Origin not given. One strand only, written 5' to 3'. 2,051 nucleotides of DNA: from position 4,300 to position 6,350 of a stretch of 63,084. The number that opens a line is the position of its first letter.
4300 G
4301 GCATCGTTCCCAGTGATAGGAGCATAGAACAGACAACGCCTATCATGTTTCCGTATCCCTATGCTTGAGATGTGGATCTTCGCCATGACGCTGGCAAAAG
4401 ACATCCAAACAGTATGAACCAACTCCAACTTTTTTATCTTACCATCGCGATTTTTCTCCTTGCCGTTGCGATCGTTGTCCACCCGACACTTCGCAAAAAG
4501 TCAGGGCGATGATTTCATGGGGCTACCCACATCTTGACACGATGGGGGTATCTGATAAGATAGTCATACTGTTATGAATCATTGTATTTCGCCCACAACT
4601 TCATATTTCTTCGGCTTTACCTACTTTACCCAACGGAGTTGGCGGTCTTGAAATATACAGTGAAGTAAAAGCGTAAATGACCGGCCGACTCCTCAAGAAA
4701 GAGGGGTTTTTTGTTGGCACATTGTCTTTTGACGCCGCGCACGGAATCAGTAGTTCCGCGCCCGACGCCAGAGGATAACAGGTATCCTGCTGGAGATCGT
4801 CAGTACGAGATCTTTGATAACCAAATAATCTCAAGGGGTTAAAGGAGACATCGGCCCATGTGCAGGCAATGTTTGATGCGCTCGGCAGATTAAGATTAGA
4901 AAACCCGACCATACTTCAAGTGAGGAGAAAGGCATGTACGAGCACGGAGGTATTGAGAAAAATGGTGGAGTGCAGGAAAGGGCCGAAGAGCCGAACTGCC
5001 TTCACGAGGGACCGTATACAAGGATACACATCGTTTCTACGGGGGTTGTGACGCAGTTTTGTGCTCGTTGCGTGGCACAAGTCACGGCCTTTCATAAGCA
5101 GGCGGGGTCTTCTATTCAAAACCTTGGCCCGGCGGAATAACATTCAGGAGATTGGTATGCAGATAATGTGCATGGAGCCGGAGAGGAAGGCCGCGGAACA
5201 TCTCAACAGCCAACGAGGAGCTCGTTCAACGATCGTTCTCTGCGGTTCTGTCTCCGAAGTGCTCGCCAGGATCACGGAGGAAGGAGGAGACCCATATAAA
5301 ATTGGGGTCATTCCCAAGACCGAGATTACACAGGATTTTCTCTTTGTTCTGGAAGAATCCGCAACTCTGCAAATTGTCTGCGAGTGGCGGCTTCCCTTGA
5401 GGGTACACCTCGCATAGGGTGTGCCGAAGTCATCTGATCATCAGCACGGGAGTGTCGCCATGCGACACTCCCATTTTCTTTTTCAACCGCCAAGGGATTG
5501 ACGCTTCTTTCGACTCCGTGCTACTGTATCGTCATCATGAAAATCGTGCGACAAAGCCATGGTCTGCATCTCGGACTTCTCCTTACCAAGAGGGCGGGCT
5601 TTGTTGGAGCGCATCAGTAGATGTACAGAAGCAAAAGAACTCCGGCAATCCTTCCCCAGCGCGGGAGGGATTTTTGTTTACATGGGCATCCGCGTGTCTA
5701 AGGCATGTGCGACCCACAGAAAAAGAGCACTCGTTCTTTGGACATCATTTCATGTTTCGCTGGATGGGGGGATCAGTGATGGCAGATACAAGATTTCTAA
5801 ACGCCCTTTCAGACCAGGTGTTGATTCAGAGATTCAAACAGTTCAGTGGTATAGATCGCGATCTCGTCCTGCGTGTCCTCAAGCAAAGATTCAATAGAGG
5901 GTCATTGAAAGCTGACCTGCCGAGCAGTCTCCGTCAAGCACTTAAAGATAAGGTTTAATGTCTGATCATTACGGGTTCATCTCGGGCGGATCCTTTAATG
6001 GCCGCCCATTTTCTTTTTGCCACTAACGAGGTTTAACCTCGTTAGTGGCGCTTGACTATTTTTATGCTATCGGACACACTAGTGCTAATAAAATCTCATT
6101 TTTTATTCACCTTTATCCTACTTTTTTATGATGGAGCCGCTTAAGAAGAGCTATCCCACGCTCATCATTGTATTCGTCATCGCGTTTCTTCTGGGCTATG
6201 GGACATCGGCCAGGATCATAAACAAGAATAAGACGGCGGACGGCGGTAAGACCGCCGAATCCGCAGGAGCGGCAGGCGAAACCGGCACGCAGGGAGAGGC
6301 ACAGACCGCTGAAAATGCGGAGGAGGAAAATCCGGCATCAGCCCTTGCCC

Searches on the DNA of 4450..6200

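Call 91: search_rna_families(source=window, start=4450, end=6200, threshold=evalue, max_evalue=1)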
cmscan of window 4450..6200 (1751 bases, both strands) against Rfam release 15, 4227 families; matches with E-value up to 1: 3.
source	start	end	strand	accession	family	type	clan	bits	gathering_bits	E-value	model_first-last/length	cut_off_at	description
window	6096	6191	-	RF01871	MALAT1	Gene; lncRNA;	-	26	70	0.97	1-95/95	no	Metastasis associated lung adenocarcinoma transcript 1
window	6015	6052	-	RF04201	MIR7510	Gene; miRNA;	-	21.6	93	0.37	1-79/79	no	MIR7510 microRNA precursor family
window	6009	6060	+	RF00637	mir-276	Gene; miRNA;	-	17.3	62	0.6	1-90/90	no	mir-276 microRNA precursor family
